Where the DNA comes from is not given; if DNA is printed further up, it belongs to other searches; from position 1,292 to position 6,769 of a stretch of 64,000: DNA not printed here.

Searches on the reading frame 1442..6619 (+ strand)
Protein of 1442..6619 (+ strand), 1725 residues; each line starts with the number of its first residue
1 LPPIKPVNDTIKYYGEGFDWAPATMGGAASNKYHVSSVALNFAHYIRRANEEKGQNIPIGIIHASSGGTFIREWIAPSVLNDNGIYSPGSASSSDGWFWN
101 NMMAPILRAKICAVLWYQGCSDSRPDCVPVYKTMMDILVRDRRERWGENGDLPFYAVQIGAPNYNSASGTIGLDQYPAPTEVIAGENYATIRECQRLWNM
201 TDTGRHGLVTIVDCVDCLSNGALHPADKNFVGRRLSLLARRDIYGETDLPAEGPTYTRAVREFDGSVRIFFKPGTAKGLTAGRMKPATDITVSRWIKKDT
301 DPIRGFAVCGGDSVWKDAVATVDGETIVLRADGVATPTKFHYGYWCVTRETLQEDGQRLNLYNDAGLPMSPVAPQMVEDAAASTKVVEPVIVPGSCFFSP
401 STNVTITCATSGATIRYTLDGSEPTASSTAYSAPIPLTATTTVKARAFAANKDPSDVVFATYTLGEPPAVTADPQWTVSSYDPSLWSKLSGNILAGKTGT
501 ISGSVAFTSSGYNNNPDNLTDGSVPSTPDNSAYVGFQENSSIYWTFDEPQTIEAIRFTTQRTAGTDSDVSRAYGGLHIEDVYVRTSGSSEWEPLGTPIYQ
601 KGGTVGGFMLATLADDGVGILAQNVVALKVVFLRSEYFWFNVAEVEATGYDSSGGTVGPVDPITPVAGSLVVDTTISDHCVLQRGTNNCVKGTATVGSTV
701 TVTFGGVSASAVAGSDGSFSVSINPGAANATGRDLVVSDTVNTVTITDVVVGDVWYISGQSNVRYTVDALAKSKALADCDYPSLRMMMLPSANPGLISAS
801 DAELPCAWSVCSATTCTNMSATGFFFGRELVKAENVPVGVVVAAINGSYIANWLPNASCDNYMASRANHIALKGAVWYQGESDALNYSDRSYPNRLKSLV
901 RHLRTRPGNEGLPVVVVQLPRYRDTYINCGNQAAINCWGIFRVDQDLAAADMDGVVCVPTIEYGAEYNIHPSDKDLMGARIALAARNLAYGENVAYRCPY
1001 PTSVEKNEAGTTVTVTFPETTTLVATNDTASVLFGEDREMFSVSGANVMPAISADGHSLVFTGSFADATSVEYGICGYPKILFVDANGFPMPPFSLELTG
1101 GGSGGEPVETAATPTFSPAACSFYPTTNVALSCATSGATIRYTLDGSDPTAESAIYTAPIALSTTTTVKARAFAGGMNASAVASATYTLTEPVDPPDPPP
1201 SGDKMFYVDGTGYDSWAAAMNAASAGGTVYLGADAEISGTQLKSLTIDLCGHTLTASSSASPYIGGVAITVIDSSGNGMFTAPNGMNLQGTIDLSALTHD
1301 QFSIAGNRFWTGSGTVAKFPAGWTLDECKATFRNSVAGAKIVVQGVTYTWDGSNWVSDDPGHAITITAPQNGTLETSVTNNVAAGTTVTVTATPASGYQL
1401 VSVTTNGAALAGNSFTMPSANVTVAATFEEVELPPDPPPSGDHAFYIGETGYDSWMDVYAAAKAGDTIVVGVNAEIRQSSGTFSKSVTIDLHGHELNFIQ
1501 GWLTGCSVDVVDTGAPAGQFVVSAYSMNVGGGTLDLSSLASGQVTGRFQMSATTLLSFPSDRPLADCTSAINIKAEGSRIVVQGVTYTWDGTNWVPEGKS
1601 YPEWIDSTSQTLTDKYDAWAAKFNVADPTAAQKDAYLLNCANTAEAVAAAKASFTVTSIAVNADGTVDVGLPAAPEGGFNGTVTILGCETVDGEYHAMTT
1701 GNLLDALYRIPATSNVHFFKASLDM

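Call 21: search_protein_families(library=pfam, proteins=[window:1442-6619:+], max_evalue=0.01)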
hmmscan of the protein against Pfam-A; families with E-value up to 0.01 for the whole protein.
window:1442-6619:+ (1725 aa): 6 families
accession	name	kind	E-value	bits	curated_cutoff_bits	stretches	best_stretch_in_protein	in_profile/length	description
PF13290.12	CHB_HEX_C_1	-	1.4e-39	134.3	22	2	1124-1183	7-66/67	Chitobiase/beta-hexosaminidase C-terminal domain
PF13287.12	Fn3_assoc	-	2.7e-38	130.3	23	2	404-462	1-59/59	Fn3 associated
PF03629.24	SASA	-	3.1e-37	128.8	24.8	2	752-933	2-182/226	Carbohydrate esterase, sialic acid-specific acetylesterase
PF18998.6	Flg_new_2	-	8.4e-12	45.3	23.6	1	1363-1431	2-72/73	Divergent InlB B-repeat domain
PF03174.19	CHB_HEX_C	-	3.4e-07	30.6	23.6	0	405-450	27-70/76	Chitobiase/beta-hexosaminidase C-terminal domain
PF17936.7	Big_6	-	4.6e-05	24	27.6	1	687-744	14-73/83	Bacterial Ig domain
